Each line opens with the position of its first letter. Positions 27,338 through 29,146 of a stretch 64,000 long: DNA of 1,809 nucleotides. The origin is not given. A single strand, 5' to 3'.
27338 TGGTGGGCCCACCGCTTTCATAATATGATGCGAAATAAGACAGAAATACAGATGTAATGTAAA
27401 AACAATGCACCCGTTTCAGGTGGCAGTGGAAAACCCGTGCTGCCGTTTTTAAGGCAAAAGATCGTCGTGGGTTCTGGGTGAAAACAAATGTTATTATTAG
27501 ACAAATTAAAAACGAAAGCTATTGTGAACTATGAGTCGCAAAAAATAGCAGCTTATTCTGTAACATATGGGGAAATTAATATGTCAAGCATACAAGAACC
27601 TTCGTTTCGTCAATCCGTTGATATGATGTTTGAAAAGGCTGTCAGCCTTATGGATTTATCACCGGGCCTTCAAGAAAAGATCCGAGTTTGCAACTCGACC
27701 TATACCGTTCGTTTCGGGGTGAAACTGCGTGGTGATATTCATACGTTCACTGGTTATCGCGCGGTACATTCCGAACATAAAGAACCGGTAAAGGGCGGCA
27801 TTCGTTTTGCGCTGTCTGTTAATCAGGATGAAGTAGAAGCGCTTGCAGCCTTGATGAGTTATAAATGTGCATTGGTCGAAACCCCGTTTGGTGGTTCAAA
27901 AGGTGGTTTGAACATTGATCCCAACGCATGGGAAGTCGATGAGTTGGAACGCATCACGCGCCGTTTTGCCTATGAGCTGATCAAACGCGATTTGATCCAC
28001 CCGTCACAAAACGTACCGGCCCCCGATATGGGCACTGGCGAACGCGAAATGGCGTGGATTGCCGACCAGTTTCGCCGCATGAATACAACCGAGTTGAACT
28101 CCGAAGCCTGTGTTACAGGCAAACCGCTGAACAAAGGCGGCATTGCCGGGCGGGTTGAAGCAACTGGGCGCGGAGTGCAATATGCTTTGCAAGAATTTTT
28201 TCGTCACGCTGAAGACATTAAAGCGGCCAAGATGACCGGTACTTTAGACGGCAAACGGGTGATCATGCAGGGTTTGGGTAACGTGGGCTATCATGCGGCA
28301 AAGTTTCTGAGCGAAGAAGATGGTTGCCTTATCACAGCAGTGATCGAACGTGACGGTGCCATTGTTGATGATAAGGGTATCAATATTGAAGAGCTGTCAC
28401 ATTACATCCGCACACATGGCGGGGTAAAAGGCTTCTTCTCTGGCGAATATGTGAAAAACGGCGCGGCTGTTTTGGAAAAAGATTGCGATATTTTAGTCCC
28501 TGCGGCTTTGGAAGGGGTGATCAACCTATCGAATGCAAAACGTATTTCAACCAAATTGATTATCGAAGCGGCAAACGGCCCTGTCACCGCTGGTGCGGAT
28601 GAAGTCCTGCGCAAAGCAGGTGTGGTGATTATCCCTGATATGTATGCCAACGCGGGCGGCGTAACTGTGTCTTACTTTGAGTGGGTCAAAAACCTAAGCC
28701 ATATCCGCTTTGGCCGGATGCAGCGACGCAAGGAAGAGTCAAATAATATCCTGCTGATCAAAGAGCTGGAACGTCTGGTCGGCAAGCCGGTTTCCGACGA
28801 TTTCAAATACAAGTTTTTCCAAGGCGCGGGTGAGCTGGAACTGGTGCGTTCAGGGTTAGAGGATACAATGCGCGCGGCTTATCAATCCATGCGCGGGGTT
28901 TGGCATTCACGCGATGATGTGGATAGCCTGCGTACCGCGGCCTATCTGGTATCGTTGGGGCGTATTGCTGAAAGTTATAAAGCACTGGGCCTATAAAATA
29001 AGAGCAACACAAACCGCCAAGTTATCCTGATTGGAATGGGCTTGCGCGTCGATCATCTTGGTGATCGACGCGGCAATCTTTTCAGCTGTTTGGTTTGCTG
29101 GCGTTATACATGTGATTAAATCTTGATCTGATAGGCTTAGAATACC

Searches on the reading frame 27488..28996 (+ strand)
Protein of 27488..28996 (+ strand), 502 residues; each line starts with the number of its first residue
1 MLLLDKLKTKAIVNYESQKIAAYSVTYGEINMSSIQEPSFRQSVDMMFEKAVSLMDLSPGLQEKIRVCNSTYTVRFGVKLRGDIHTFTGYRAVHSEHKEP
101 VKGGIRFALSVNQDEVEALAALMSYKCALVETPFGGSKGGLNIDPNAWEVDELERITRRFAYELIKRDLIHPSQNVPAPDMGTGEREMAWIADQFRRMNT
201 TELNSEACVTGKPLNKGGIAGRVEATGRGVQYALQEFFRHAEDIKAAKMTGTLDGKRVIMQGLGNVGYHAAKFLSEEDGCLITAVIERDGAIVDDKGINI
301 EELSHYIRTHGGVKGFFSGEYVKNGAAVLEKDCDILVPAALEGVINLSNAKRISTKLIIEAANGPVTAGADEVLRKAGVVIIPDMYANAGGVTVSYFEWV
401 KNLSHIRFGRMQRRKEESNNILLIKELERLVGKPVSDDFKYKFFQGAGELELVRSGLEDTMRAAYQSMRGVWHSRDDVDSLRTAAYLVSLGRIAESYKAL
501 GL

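Call 50: search_protein_families(library=pfam, proteins=[window:27488-28996:+], max_evalue=0.00001)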
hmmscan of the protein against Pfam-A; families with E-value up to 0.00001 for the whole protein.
window:27488-28996:+ (502 aa): 2 families
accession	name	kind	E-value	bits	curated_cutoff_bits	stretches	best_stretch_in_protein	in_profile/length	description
PF00208.27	ELFV_dehydrog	-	2e-56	191.8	23.4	1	217-408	1-190/241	Glutamate/Leucine/Phenylalanine/Valine dehydrogenase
PF02812.23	ELFV_dehydrog_N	-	5.1e-44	149.6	25.3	1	72-196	5-128/129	Glu/Leu/Phe/Val dehydrogenase, dimerisation domain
